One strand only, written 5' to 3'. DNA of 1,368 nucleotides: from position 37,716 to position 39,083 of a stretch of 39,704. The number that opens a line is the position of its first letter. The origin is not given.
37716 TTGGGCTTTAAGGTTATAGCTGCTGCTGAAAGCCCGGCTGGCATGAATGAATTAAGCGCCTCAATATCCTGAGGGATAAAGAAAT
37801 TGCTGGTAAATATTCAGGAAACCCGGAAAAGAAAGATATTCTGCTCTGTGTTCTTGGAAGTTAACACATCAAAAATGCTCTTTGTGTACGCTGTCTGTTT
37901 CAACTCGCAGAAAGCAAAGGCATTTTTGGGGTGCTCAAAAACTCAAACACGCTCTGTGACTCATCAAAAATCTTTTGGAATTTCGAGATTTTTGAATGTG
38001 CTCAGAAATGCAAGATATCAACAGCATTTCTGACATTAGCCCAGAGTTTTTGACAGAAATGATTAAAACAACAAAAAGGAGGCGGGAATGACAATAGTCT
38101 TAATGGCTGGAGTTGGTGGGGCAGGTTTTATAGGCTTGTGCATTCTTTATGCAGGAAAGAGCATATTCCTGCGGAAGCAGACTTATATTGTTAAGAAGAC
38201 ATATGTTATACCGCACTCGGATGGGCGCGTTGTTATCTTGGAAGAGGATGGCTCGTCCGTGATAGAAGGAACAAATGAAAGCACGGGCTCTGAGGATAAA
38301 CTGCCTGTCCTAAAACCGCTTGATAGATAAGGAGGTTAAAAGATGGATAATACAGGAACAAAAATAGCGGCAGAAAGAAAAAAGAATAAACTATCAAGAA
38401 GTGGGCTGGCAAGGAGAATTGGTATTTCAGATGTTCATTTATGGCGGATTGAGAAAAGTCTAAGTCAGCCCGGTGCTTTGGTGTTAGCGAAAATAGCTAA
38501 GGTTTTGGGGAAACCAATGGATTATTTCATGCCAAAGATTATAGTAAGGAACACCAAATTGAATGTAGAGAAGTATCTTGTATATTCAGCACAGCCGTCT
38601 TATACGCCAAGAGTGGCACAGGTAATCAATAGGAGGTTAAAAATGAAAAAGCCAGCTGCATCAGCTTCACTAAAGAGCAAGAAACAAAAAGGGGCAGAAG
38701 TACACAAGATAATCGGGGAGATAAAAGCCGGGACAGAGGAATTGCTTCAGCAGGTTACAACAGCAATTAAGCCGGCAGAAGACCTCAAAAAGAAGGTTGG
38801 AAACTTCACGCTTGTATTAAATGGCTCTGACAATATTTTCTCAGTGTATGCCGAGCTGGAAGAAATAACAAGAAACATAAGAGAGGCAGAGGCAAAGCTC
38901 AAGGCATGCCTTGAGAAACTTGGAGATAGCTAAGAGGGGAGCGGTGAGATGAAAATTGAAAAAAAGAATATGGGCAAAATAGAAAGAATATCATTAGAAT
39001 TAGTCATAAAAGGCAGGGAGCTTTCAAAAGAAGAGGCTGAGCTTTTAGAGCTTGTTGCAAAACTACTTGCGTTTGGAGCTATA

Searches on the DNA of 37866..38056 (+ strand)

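Call 109: search_dna_similar(query=window:37866-38056:+, collection=plasmids, mode=distant, max_evalue=0.01, max_rows=10)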
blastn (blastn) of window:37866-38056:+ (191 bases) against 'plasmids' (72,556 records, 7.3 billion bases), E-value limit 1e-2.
No match.

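Call 110: search_dna_similar(query=window:37866-38056:+, collection=phages, mode=distant, max_evalue=0.01, max_rows=10)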
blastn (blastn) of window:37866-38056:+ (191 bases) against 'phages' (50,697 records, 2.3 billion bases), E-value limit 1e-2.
No match.

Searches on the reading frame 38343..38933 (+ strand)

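Call 14: search_protein_families(library=phrogs, proteins=[window:38343-38933:+], max_evalue=0.00001)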
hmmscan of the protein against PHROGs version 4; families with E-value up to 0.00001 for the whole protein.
window:38343-38933:+ (196 aa): 4 families
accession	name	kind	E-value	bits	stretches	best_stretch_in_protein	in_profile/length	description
phrog_8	-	transcription regulation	7.9e-11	43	1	1-125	74-181/346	transcriptional regulator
phrog_2439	-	transcription regulation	5e-08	33.2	1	4-66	8-70/367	transcriptional regulator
phrog_3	-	transcription regulation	9.5e-08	33.2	1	2-162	87-222/430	transcriptional repressor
phrog_4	-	transcription regulation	4.9e-07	30.1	1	2-111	135-205/400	transcriptional repressor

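Call 16: search_protein_families(library=pfam, proteins=[window:38343-38933:+], max_evalue=0.001)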
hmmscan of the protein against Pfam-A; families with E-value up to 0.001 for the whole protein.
window:38343-38933:+ (196 aa): 2 families
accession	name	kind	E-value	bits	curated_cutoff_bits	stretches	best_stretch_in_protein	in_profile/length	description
PF01381.28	HTH_3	-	2.7e-10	40.6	23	1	8-62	1-55/55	Helix-turn-helix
PF13560.12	HTH_31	-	0.00011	22.8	27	1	8-56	6-55/64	Helix-turn-helix domain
